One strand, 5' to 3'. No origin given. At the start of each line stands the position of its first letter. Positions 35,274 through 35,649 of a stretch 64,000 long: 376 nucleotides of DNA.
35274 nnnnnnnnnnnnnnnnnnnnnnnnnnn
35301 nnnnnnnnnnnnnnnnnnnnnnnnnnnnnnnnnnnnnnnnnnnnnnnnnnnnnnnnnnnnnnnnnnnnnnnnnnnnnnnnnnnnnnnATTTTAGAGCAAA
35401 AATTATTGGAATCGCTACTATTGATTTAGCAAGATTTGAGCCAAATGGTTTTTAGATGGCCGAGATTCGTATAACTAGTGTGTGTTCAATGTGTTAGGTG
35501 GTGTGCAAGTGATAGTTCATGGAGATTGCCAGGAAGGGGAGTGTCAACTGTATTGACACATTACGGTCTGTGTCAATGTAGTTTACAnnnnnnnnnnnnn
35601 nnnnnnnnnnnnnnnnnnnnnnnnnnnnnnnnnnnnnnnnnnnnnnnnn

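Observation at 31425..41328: Recurring roughly 17-nt cis-motif (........-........-like) at five sites linking the sigma-54 regulator locus and the Mor cassette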

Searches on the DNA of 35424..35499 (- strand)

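Call 67: build_rna_model(alignment_id=A3, structure=none)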
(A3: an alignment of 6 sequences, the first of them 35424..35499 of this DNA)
Model R1 built from alignment A3 (6 sequences, 77 columns); structure: none (sequence only).
model positions 75; base pairs 0; branch points 0; effective number of sequences 6; information 0.535 bits per position. No base pairs: searches with it score sequence only.

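Call 68: search_with_rna_model(model_id=R1, sources=[window, L001, L002, L003, L004, L005, L089, L090, L091], max_evalue=10, filters=default)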
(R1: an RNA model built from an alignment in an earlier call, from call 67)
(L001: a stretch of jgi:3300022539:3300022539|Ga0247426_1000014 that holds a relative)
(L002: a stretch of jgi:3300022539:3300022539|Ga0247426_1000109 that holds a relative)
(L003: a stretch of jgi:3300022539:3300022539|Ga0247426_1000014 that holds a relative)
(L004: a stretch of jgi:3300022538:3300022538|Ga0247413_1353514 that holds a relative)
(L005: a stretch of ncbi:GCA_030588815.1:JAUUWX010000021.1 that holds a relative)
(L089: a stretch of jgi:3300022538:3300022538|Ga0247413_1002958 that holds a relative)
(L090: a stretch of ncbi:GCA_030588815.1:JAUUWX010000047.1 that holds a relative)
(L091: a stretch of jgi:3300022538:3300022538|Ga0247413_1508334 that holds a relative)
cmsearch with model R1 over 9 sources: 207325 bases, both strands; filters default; matches with E-value up to 10: 11.
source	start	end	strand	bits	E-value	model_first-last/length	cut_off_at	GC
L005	11479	11550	+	49.6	6e-14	3-74/75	-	0.36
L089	10442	10513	+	48.3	1.5e-13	2-73/75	-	0.43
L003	11433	11505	+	45.5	1.2e-12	2-74/75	-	0.47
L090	10426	10498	+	45.3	1.4e-12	2-74/75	-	0.41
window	35426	35498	-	44.6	2.3e-12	2-74/75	-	0.38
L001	19731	19802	+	43.1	6.8e-12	2-73/75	-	0.35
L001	15430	15501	+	40.1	6.3e-11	2-73/75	-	0.38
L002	20080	20121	-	13.4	0.017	3-44/75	-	0.29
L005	11463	11503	-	11.9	0.054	5-45/75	-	0.34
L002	20097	20165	+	11.6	0.064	5-73/75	-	0.29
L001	15525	15550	+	4.9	8.5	3-28/75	-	0.27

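Call 71: search_with_rna_model(model_id=R1, source=window, max_evalue=10, filters=off)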
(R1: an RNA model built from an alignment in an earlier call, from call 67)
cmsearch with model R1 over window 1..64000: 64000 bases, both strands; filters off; matches with E-value up to 10: 20.
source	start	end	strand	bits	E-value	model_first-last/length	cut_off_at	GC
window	35426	35498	-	44.6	7e-13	2-74/75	-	0.38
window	31719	31770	+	8.2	0.23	2-53/75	-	0.44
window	46783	46823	-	6.6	0.76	16-59/75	-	0.24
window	45940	45969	+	6.5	0.85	17-46/75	-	0.43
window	26037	26084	+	5.5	1.7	4-60/75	-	0.4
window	51847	51873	-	4.9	2.7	43-69/75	-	0.41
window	54326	54371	+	4.7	3.2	27-72/75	-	0.41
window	10808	10850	+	4.6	3.3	33-72/75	-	0.35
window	26031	26061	-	4.3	4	4-34/75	-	0.29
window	40963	40990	-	4.3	4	44-71/75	-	0.43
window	24101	24143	-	4.1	4.9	17-59/75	-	0.49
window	60598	60641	+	3.7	6.5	23-72/75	-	0.41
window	59058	59101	-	3.5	7.1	28-71/75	-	0.41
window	27766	27805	+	3.4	7.7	32-71/75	-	0.47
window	25107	25140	+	3.4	7.9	38-70/75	-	0.41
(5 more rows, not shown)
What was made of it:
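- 35428..35443 (-): Sigma-54 -24/-12 promoter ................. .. is at 35442-35441 and GC at 35430-35429. Predicted transcription start is about 35417. Model R1 gives 44.6 bits, its single hit in the window (calls 68, 71).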
